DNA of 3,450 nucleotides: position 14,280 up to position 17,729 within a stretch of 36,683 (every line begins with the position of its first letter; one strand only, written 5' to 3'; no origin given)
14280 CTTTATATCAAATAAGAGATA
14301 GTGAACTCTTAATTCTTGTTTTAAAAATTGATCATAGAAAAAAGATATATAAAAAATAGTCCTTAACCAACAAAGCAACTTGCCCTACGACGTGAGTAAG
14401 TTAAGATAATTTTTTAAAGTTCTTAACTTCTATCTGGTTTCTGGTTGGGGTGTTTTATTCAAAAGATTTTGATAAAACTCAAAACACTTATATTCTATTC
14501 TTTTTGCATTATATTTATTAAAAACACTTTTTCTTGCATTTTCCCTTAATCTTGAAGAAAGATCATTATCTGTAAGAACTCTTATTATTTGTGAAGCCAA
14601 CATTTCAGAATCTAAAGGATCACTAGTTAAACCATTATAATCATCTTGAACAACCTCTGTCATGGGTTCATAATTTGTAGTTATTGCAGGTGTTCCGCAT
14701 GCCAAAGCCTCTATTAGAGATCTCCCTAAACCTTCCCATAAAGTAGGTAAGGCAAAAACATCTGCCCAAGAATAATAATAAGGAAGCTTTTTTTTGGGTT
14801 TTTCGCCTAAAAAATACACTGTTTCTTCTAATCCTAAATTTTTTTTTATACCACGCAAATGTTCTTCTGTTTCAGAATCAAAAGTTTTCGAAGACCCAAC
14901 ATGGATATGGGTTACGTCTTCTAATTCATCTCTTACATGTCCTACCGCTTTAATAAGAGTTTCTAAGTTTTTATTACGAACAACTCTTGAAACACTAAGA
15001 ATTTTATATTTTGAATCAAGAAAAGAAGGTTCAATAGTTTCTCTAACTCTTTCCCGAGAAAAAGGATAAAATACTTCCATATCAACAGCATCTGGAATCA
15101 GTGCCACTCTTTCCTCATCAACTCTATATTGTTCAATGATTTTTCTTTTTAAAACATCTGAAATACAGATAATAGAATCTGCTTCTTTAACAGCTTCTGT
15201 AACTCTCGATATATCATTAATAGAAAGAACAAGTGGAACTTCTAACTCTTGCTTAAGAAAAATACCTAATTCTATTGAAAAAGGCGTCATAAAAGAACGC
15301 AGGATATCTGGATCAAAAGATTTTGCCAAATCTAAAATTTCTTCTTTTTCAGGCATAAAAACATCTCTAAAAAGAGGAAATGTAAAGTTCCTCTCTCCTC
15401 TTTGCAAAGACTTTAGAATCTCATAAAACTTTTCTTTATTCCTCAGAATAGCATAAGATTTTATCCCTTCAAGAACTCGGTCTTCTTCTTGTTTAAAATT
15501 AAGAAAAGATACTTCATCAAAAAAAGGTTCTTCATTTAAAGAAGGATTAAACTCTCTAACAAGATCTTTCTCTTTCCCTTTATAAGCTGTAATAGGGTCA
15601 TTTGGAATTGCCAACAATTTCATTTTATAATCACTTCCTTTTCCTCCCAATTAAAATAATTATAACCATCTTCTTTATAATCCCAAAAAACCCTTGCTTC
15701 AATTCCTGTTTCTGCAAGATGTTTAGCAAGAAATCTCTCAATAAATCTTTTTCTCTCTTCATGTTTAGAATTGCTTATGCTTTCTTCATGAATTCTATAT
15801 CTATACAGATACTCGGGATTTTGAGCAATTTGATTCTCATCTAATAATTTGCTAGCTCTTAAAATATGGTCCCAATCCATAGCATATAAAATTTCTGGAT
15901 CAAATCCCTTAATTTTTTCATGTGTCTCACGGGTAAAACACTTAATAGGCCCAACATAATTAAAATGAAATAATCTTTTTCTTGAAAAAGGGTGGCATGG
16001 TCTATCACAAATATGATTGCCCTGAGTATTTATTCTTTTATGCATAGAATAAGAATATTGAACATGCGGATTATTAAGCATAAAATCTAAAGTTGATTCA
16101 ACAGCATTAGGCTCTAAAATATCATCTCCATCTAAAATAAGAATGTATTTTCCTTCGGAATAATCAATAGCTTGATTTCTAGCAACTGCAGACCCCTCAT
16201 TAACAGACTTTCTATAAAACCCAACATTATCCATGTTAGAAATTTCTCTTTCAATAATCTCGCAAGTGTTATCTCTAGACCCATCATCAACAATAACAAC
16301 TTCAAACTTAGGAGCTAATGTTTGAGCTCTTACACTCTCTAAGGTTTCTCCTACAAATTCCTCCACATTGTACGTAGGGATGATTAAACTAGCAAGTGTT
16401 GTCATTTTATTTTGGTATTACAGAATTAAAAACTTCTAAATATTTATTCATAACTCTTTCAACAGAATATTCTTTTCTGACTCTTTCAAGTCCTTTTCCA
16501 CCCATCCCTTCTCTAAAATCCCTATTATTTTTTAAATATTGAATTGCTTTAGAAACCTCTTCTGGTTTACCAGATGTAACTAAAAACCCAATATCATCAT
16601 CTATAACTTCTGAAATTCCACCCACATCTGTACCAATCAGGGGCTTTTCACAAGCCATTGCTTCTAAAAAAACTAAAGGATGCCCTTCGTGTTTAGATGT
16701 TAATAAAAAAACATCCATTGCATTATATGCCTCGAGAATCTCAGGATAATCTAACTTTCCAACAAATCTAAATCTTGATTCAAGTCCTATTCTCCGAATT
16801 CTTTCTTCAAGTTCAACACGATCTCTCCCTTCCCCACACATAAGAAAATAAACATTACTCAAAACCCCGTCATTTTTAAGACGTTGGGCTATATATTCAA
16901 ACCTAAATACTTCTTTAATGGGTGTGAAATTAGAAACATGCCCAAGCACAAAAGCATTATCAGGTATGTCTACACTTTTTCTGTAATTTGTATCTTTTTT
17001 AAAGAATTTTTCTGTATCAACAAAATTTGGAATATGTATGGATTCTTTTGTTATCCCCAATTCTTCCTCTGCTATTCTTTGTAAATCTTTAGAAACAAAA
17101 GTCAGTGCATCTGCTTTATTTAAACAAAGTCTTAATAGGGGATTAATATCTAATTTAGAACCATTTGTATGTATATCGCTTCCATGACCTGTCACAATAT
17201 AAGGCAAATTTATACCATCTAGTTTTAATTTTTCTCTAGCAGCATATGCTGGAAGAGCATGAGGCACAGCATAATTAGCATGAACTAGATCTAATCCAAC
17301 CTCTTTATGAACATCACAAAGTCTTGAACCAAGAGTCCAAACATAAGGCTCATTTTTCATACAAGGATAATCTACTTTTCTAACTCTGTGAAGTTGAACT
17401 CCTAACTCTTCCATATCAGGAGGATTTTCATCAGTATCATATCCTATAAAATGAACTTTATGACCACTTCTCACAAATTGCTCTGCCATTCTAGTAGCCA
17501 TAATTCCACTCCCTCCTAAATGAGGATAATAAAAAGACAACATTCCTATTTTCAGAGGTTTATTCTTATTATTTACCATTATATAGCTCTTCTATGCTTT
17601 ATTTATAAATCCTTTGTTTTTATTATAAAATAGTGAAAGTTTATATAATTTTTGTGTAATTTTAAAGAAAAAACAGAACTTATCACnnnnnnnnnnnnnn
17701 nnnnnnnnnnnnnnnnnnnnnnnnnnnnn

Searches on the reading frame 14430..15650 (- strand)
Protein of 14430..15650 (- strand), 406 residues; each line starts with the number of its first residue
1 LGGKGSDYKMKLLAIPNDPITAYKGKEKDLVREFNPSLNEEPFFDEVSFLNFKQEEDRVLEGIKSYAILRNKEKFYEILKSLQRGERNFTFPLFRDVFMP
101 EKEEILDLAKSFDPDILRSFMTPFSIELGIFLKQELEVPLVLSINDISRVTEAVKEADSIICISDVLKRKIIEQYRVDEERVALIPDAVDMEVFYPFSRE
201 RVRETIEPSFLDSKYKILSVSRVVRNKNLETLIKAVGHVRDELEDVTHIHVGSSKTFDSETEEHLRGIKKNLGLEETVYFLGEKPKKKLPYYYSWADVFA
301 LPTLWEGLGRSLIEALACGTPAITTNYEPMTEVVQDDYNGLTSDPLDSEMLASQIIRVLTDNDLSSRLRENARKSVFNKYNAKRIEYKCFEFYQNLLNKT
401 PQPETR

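Call 50: search_protein_families(library=pfam, proteins=[window:14430-15650:-], max_evalue=0.0001)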
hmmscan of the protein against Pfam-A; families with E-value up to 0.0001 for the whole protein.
window:14430-15650:- (406 aa): 4 families
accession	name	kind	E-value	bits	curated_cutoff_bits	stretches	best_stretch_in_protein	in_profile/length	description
PF00534.26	Glycos_transf_1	-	9.2e-39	133.2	26.4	1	212-374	13-171/172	Glycosyl transferases group 1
PF13692.12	Glyco_trans_1_4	-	3.9e-28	98.9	27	1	215-361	2-142/142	Glycosyl transferases group 1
PF13439.12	Glyco_transf_4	-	7.7e-07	29.7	28.5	1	96-192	55-169/170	Glycosyltransferase Family 4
PF20706.3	GT4-conflict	-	5e-05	22.9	26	1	153-326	143-312/385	Family 4 Glycosyltransferase in conflict systems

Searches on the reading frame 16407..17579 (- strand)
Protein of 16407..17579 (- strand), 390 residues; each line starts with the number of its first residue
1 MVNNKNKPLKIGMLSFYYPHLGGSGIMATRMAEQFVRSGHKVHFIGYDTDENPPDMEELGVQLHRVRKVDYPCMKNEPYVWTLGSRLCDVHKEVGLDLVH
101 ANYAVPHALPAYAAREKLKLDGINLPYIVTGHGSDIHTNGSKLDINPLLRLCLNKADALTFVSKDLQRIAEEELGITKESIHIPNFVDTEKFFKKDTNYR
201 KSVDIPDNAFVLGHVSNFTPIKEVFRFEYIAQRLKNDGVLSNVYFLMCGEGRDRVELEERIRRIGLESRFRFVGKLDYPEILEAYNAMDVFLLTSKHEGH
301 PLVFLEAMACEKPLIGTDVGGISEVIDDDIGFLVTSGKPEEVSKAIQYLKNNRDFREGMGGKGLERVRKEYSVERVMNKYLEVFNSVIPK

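Call 50: search_protein_families(library=pfam, proteins=[window:16407-17579:-], max_evalue=0.0001)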
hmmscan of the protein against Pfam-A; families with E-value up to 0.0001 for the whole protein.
window:16407-17579:- (390 aa): 7 families
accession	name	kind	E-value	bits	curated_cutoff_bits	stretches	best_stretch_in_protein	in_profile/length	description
PF00534.26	Glycos_transf_1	-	2.1e-30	106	26.4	1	197-362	3-168/172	Glycosyl transferases group 1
PF13692.12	Glyco_trans_1_4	-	5.9e-26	91.9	27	1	211-350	3-140/142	Glycosyl transferases group 1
PF13439.12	Glyco_transf_4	-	2e-23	83.7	28.5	1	22-191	2-170/170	Glycosyltransferase Family 4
PF13579.12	Glyco_trans_4_4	-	1.5e-16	61.6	29.7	1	22-185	1-157/158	Glycosyl transferase 4-like domain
PF13524.12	Glyco_trans_1_2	-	1.7e-12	47.9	25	1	269-381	28-143/144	Glycosyl transferase-like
PF13477.12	Glyco_trans_4_2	-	2.3e-06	28.3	23.4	1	29-163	14-139/139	Glycosyl transferase 4-like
PF20706.3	GT4-conflict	-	4e-05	23.2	26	0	221-330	211-324/385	Family 4 Glycosyltransferase in conflict systems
